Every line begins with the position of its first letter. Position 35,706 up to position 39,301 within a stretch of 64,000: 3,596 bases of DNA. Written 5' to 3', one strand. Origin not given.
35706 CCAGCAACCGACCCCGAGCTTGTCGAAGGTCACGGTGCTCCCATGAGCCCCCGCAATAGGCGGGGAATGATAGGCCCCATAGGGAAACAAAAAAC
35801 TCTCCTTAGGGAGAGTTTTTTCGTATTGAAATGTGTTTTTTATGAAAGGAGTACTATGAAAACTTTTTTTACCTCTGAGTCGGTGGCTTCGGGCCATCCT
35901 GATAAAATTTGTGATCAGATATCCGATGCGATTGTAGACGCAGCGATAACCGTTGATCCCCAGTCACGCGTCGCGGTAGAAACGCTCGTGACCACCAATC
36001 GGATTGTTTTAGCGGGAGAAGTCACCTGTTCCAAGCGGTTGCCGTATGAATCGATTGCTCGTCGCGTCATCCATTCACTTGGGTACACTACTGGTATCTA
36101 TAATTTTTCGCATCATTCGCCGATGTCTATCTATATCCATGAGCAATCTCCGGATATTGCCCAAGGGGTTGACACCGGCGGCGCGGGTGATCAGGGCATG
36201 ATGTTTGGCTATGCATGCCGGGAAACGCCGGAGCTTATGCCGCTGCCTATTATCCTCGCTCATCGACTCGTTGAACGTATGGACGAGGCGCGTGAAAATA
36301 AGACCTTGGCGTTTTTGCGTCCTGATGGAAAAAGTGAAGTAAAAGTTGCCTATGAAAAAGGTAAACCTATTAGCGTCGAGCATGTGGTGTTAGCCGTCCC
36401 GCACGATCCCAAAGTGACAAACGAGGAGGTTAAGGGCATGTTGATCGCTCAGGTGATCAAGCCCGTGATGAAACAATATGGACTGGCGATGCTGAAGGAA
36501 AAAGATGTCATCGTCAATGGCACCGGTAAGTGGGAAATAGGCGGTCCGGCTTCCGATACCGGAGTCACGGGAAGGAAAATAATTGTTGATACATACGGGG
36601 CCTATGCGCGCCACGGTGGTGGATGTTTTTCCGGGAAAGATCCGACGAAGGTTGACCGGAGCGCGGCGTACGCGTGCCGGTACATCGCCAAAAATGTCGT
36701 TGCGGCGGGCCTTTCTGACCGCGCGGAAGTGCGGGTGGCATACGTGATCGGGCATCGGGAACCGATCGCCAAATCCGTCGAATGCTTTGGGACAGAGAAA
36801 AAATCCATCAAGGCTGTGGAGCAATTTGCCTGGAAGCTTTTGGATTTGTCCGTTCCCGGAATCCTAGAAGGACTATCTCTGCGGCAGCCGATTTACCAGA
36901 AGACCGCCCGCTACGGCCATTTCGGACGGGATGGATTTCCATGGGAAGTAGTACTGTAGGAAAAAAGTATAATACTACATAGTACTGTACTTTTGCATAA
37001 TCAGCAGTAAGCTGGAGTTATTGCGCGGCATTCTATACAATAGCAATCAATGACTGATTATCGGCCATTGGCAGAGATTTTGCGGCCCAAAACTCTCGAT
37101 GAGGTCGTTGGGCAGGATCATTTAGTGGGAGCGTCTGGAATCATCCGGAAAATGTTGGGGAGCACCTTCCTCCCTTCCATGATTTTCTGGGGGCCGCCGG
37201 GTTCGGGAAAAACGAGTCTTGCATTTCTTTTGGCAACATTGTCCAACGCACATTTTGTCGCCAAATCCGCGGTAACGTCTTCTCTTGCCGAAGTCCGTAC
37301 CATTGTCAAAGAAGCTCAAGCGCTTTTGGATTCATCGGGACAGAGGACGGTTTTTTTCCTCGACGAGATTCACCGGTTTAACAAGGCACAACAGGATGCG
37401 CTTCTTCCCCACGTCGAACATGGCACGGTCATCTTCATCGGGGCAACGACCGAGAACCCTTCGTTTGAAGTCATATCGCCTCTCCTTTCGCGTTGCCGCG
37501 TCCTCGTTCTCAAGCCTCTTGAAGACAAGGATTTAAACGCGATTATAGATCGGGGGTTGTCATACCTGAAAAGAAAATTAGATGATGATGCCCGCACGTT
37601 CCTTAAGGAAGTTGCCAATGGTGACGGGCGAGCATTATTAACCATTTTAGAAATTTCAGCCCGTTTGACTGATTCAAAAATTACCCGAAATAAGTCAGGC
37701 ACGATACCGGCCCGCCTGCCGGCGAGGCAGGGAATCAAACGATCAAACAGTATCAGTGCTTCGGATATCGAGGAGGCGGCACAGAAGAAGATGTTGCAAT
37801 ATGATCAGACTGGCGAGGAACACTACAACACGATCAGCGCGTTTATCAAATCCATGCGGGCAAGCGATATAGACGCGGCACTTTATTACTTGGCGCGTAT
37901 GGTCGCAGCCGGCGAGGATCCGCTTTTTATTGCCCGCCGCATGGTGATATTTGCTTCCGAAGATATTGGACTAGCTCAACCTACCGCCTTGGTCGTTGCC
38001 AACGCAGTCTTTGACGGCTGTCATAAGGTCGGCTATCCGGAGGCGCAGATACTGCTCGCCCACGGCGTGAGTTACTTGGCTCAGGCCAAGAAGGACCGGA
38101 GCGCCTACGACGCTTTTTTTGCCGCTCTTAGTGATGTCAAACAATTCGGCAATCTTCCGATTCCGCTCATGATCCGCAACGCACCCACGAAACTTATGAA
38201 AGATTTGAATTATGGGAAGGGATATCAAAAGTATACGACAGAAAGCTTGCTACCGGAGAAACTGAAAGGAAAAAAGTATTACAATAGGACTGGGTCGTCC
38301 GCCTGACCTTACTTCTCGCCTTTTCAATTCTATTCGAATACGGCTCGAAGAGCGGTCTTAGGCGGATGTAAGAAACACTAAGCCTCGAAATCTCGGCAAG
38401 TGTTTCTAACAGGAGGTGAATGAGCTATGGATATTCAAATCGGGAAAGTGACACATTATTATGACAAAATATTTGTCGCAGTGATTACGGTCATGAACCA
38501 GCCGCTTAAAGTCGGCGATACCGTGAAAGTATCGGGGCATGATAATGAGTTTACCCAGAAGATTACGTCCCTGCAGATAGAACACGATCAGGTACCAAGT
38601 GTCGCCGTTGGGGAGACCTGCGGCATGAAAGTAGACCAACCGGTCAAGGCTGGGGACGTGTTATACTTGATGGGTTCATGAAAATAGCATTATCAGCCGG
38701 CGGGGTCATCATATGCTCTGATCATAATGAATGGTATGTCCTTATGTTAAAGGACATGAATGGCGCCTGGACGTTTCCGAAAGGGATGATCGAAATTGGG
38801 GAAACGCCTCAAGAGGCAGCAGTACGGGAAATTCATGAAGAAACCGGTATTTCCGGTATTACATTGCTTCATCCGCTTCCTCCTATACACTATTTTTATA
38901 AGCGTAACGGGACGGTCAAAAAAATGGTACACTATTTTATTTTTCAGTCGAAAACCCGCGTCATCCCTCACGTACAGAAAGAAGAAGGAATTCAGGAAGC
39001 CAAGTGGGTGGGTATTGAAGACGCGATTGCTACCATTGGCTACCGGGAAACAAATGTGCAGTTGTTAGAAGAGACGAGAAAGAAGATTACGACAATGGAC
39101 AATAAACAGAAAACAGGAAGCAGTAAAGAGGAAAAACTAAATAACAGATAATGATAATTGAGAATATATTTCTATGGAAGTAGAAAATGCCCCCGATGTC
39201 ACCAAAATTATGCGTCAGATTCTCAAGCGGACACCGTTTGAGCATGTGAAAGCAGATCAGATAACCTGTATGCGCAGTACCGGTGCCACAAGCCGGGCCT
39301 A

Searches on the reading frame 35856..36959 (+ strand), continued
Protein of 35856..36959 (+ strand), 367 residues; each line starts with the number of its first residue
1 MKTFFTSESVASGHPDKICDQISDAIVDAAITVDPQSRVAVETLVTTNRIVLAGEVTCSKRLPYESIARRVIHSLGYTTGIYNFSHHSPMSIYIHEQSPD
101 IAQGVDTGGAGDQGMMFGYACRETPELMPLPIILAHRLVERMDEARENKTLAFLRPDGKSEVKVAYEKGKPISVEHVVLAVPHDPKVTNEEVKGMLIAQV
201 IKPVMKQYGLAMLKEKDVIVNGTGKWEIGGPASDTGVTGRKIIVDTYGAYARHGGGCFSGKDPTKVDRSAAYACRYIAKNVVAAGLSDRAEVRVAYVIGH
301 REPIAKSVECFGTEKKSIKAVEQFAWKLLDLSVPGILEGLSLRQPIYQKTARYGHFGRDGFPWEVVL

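Call 17: find_encoding_contigs(protein=P0029, flank=1500, max_places=10)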
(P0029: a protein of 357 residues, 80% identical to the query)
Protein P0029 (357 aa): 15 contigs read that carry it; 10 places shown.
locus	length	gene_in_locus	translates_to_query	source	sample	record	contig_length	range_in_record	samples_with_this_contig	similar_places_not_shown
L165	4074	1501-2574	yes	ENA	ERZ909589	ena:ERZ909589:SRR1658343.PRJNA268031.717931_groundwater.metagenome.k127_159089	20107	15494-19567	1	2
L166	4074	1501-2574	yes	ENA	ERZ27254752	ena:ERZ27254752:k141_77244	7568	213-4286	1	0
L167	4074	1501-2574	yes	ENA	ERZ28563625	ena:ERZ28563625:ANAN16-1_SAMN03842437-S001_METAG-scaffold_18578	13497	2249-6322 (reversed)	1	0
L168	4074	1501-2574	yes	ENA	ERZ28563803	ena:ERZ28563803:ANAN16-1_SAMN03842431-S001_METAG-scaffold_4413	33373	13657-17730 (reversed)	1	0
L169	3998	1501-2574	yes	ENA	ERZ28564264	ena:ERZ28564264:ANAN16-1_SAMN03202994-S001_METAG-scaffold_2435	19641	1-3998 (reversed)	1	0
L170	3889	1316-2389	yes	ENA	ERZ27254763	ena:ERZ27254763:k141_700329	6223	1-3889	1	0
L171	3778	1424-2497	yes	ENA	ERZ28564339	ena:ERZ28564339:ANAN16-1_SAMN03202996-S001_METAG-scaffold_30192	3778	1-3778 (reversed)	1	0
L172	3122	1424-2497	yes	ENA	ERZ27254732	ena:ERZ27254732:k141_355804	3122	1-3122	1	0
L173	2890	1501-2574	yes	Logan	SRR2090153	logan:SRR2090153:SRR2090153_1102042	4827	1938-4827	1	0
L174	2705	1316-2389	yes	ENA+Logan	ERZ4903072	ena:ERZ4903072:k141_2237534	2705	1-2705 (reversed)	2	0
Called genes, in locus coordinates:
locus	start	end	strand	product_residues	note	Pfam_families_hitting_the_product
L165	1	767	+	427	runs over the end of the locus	PF00817:IMS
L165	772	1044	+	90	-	-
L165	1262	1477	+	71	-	-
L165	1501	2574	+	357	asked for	PF00438:S-AdoMet_synt_N, PF02772:S-AdoMet_synt_M, PF02773:S-AdoMet_synt_C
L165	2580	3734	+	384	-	PF05496:RuvB_N, PF01078:Mg_chelatase (faint), PF13191:AAA_16 (faint), PF14532:Sigma54_activ_2 (weak), PF00004:AAA, PF07728:AAA_5 (weak), PF16193:AAA_assoc_2, PF12002:MgsA_C, +1 more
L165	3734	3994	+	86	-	PF03144:GTP_EFTU_D2 (weak)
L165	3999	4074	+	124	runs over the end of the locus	PF18894:PhageMetallopep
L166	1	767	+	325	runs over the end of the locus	?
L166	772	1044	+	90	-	-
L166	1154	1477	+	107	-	-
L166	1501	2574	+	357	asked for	PF00438:S-AdoMet_synt_N, PF02772:S-AdoMet_synt_M, PF02773:S-AdoMet_synt_C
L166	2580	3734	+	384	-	PF05496:RuvB_N, PF01078:Mg_chelatase (faint), PF13191:AAA_16 (faint), PF14532:Sigma54_activ_2 (weak), PF00004:AAA, PF07728:AAA_5 (weak), PF16193:AAA_assoc_2, PF12002:MgsA_C, +1 more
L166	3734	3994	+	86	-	-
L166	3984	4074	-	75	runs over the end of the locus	-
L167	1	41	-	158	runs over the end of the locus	-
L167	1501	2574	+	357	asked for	PF00438:S-AdoMet_synt_N, PF02772:S-AdoMet_synt_M, PF02773:S-AdoMet_synt_C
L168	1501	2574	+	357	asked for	PF00438:S-AdoMet_synt_N, PF02772:S-AdoMet_synt_M, PF02773:S-AdoMet_synt_C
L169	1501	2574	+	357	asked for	PF00438:S-AdoMet_synt_N, PF02772:S-AdoMet_synt_M, PF02773:S-AdoMet_synt_C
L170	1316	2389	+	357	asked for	PF00438:S-AdoMet_synt_N, PF02772:S-AdoMet_synt_M, PF02773:S-AdoMet_synt_C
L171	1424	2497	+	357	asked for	PF00438:S-AdoMet_synt_N, PF02772:S-AdoMet_synt_M, PF02773:S-AdoMet_synt_C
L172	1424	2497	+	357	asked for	PF00438:S-AdoMet_synt_N, PF02772:S-AdoMet_synt_M, PF02773:S-AdoMet_synt_C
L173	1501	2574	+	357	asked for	PF00438:S-AdoMet_synt_N, PF02772:S-AdoMet_synt_M, PF02773:S-AdoMet_synt_C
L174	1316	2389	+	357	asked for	PF00438:S-AdoMet_synt_N, PF02772:S-AdoMet_synt_M, PF02773:S-AdoMet_synt_C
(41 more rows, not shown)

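Call 18: find_encoding_contigs(protein=P0012, flank=1500, max_places=4)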
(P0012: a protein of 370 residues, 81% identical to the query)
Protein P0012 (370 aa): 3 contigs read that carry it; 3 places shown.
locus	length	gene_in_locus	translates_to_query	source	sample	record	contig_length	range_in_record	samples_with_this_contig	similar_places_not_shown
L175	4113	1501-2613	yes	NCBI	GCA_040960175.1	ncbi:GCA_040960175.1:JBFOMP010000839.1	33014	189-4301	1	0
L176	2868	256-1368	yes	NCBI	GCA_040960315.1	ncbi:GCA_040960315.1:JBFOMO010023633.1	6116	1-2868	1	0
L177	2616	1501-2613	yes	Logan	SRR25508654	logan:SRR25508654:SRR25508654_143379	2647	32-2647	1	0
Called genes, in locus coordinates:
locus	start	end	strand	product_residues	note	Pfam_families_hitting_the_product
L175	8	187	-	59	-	-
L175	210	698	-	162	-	-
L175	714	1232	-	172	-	-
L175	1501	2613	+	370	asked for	PF00438:S-AdoMet_synt_N, PF02772:S-AdoMet_synt_M, PF02773:S-AdoMet_synt_C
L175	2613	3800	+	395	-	PF05496:RuvB_N, PF01078:Mg_chelatase (faint), PF00004:AAA, PF07728:AAA_5 (weak), PF16193:AAA_assoc_2, PF12002:MgsA_C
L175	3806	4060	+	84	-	PF03144:GTP_EFTU_D2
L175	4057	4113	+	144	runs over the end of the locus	PF00293:NUDIX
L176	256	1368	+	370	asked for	PF00438:S-AdoMet_synt_N, PF02772:S-AdoMet_synt_M, PF02773:S-AdoMet_synt_C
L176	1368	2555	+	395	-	PF05496:RuvB_N, PF01078:Mg_chelatase (faint), PF00004:AAA, PF07728:AAA_5 (weak), PF16193:AAA_assoc_2, PF12002:MgsA_C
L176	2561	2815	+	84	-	PF03144:GTP_EFTU_D2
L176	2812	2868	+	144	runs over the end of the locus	PF00293:NUDIX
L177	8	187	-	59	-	-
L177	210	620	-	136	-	-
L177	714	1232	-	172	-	-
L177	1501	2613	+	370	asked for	PF00438:S-AdoMet_synt_N, PF02772:S-AdoMet_synt_M, PF02773:S-AdoMet_synt_C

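Call 19: find_encoding_contigs(protein=P0021, flank=1500, max_places=4)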
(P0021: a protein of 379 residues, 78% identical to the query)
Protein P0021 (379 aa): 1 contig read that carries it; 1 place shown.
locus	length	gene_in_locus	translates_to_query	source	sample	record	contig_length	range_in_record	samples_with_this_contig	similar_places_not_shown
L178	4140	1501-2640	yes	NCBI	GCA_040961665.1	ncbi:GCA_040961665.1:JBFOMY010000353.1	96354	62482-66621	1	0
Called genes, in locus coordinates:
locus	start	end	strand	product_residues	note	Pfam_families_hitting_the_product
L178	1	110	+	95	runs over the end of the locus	-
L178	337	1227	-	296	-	PF01522:Polysacc_deac_1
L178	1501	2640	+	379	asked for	PF00438:S-AdoMet_synt_N, PF02772:S-AdoMet_synt_M, PF02773:S-AdoMet_synt_C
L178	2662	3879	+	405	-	PF05496:RuvB_N, PF13191:AAA_16 (faint), PF00004:AAA, PF01078:Mg_chelatase (faint), PF07728:AAA_5 (faint), PF13173:AAA_14 (weak), PF16193:AAA_assoc_2, PF12002:MgsA_C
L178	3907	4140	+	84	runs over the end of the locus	-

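Call 20: find_encoding_contigs(protein=P0024, flank=1500, max_places=4)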
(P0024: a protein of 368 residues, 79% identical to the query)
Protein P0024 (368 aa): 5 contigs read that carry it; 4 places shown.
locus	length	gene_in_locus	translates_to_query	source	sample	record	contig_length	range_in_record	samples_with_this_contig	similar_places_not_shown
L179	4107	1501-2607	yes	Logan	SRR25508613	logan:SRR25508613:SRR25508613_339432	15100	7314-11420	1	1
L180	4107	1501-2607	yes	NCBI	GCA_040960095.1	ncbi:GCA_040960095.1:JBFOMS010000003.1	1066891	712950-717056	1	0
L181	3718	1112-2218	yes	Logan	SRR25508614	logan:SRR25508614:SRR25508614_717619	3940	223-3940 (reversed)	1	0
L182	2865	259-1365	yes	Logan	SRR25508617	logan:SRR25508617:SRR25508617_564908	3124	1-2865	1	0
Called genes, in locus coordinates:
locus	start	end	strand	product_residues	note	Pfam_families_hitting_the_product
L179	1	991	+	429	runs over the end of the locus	PF00817:IMS, PF11799:IMS_C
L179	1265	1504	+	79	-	-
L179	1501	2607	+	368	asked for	PF00438:S-AdoMet_synt_N, PF02772:S-AdoMet_synt_M, PF02773:S-AdoMet_synt_C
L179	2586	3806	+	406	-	PF01078:Mg_chelatase (faint), PF05496:RuvB_N, PF13191:AAA_16 (faint), PF13173:AAA_14 (faint), PF00004:AAA, PF07728:AAA_5 (weak), PF16193:AAA_assoc_2, PF12002:MgsA_C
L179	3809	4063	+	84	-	PF16325:Peptidase_U32_C (weak), PF03144:GTP_EFTU_D2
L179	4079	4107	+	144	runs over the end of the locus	PF00293:NUDIX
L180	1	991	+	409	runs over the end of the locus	PF00817:IMS, PF11799:IMS_C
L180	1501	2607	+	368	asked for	PF00438:S-AdoMet_synt_N, PF02772:S-AdoMet_synt_M, PF02773:S-AdoMet_synt_C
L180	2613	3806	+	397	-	PF05496:RuvB_N, PF01078:Mg_chelatase (faint), PF13191:AAA_16 (faint), PF00004:AAA, PF07728:AAA_5 (weak), PF13173:AAA_14 (faint), PF16193:AAA_assoc_2, PF12002:MgsA_C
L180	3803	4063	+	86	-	PF16325:Peptidase_U32_C (weak), PF03144:GTP_EFTU_D2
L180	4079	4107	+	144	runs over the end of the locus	PF00293:NUDIX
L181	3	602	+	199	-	?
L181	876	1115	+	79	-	-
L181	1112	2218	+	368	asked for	PF00438:S-AdoMet_synt_N, PF02772:S-AdoMet_synt_M, PF02773:S-AdoMet_synt_C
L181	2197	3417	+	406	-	PF01078:Mg_chelatase (faint), PF05496:RuvB_N, PF13191:AAA_16 (faint), PF13173:AAA_14 (faint), PF00004:AAA, PF07728:AAA_5 (weak), PF16193:AAA_assoc_2, PF12002:MgsA_C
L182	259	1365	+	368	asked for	PF00438:S-AdoMet_synt_N, PF02772:S-AdoMet_synt_M, PF02773:S-AdoMet_synt_C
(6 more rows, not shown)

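Call 21: find_encoding_contigs(protein=P0039, flank=1500, max_places=4)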
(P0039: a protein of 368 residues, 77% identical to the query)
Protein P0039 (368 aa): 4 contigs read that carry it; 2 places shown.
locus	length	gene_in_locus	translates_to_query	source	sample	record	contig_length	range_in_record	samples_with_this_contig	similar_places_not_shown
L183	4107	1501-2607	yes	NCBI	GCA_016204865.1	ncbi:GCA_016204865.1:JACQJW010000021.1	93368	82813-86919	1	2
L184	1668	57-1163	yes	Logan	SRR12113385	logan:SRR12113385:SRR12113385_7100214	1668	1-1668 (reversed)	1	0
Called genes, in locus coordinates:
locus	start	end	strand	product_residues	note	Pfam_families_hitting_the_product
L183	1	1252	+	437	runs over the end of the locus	PF00817:IMS, PF11799:IMS_C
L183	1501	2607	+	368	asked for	PF00438:S-AdoMet_synt_N, PF02772:S-AdoMet_synt_M, PF02773:S-AdoMet_synt_C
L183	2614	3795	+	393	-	PF05496:RuvB_N, PF00004:AAA, PF07728:AAA_5 (faint), PF13173:AAA_14 (faint), PF16193:AAA_assoc_2, PF12002:MgsA_C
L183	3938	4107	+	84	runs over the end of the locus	PF03144:GTP_EFTU_D2 (weak)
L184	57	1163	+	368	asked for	PF00438:S-AdoMet_synt_N, PF02772:S-AdoMet_synt_M, PF02773:S-AdoMet_synt_C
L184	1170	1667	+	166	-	?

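Call 26: find_encoding_contigs(protein=P0075, flank=1500, max_places=3)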
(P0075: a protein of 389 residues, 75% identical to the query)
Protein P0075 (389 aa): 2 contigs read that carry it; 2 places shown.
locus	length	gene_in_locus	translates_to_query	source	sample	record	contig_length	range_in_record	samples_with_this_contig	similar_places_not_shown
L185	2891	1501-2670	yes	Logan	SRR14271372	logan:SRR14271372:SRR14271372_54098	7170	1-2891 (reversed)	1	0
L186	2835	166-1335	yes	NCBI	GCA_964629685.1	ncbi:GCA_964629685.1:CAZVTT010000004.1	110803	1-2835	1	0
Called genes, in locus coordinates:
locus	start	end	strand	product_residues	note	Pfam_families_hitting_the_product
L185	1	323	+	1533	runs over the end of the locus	?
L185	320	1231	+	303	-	PF01875:Memo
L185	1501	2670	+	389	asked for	PF00438:S-AdoMet_synt_N, PF02772:S-AdoMet_synt_M, PF02773:S-AdoMet_synt_C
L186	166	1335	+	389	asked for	PF00438:S-AdoMet_synt_N, PF02772:S-AdoMet_synt_M, PF02773:S-AdoMet_synt_C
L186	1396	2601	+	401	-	PF05496:RuvB_N, PF01078:Mg_chelatase (faint), PF13191:AAA_16 (faint), PF14532:Sigma54_activ_2 (faint), PF00004:AAA, PF07728:AAA_5 (weak), PF16193:AAA_assoc_2, PF12002:MgsA_C, +2 more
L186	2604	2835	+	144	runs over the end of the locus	PF00293:NUDIX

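Call 27: find_encoding_contigs(protein=P0082, flank=1500, max_places=3)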
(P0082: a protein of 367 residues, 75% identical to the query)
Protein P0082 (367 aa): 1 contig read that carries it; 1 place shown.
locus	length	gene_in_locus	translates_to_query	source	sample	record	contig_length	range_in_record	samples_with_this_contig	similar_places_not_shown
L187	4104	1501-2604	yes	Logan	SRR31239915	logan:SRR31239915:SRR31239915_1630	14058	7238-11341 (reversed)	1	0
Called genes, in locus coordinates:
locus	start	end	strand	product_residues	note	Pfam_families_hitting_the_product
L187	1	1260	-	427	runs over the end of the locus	PF08245:Mur_ligase_M, PF02875:Mur_ligase_C, PF27239:FOL3_C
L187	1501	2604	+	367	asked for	PF00438:S-AdoMet_synt_N, PF02772:S-AdoMet_synt_M, PF02773:S-AdoMet_synt_C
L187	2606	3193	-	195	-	PF00265:TK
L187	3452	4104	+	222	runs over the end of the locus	PF01694:Rhomboid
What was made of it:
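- This holds even where the upstream gene differs (L175, L178, L185, L187; calls 18, 19, 26, 27). The element travels with metK even when the upstream gene is different or on the other strand (calls 18, 19, 26, 27).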

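Call 28: find_encoding_contigs(protein=P0080, flank=1500, max_places=3)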
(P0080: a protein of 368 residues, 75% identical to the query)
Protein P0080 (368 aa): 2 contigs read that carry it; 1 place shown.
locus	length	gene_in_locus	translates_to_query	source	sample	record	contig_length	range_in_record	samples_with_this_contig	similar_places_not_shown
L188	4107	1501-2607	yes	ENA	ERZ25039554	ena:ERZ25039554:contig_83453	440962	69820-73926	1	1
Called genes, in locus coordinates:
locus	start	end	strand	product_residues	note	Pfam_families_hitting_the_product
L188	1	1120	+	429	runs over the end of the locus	PF00817:IMS, PF11799:IMS_C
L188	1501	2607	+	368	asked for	PF00438:S-AdoMet_synt_N, PF02772:S-AdoMet_synt_M, PF02773:S-AdoMet_synt_C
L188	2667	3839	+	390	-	PF05496:RuvB_N, PF00004:AAA, PF07728:AAA_5 (weak), PF13173:AAA_14 (weak), PF20720:nSTAND3 (faint), PF16193:AAA_assoc_2, PF12002:MgsA_C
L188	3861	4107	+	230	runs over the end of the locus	PF21694:DNA_pol3_delta_C (faint)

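Call 29: find_encoding_contigs(protein=P0108, flank=1500, max_places=3)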
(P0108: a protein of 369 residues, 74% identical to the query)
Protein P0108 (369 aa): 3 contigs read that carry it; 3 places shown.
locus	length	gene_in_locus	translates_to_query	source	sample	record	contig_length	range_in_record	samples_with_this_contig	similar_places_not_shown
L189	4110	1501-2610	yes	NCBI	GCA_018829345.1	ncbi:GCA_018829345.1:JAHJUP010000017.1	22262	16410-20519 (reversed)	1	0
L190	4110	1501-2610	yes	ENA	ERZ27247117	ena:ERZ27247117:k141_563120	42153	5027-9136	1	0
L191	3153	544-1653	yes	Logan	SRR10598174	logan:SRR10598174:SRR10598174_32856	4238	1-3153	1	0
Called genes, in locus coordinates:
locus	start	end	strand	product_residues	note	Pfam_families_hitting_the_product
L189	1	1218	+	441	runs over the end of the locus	PF00817:IMS, PF11799:IMS_C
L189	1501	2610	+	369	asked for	PF00438:S-AdoMet_synt_N, PF02772:S-AdoMet_synt_M, PF02773:S-AdoMet_synt_C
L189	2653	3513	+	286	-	PF02749:QRPTase_N, PF01729:QRPTase_C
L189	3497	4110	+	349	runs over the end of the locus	PF02445:NadA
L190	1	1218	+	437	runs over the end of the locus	PF00817:IMS, PF11799:IMS_C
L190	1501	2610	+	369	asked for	PF00438:S-AdoMet_synt_N, PF02772:S-AdoMet_synt_M, PF02773:S-AdoMet_synt_C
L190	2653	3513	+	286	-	PF02749:QRPTase_N, PF01729:QRPTase_C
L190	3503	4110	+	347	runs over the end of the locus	PF02445:NadA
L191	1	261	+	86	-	?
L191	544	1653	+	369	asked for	PF00438:S-AdoMet_synt_N, PF02772:S-AdoMet_synt_M, PF02773:S-AdoMet_synt_C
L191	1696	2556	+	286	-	PF02749:QRPTase_N, PF01729:QRPTase_C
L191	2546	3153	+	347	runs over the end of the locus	PF02445:NadA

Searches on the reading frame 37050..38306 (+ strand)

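Call 9: search_protein_families(library=pfam, proteins=[window:37050-38306:+])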
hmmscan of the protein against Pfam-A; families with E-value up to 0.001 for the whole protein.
window:37050-38306:+ (418 aa): 9 families
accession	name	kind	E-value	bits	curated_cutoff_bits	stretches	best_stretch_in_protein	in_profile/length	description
PF12002.13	MgsA_C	-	2.1e-50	171.3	27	1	272-414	2-151/167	MgsA AAA+ ATPase C terminal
PF16193.11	AAA_assoc_2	-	1.3e-22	80.3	34.3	1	174-270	4-81/81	AAA C-terminal domain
PF00004.35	AAA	-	7.4e-15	56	21.2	1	44-156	1-130/131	ATPase family associated with various cellular activities (AAA)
PF05496.18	RuvB_N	-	2.1e-12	47.5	27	1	11-130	1-117/159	Holliday junction DNA helicase RuvB P-loop domain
PF07728.20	AAA_5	-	1.7e-05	25.3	22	1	44-128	2-96/139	AAA domain (dynein-related subfamily)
PF01078.27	Mg_chelatase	-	4.4e-05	23.4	20.3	0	43-74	24-59/207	Magnesium chelatase, subunit ChlI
PF13173.12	AAA_14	-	0.00016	22.1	27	1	45-158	6-124/129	AAA domain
PF13191.12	AAA_16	-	0.00044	21.2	32.6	0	42-72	25-58/167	AAA ATPase domain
PF04851.21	ResIII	-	0.00054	20.3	22.5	0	83-135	108-163/164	Type III restriction enzyme, res subunit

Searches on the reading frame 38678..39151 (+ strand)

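Call 9: search_protein_families(library=pfam, proteins=[window:38678-39151:+])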
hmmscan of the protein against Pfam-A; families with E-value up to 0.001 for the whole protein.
window:38678-39151:+ (157 aa): 3 families
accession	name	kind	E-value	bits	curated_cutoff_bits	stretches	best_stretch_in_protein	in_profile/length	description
PF00293.34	NUDIX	-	1.4e-22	80.6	21.1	1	9-119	7-120/134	NUDIX domain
PF13869.12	NUDIX_2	-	0.0002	21.3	27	1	6-55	45-94/188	Nucleotide hydrolase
PF14815.12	NUDIX_4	-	0.00021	21.5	35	1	27-119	23-100/113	NUDIX domain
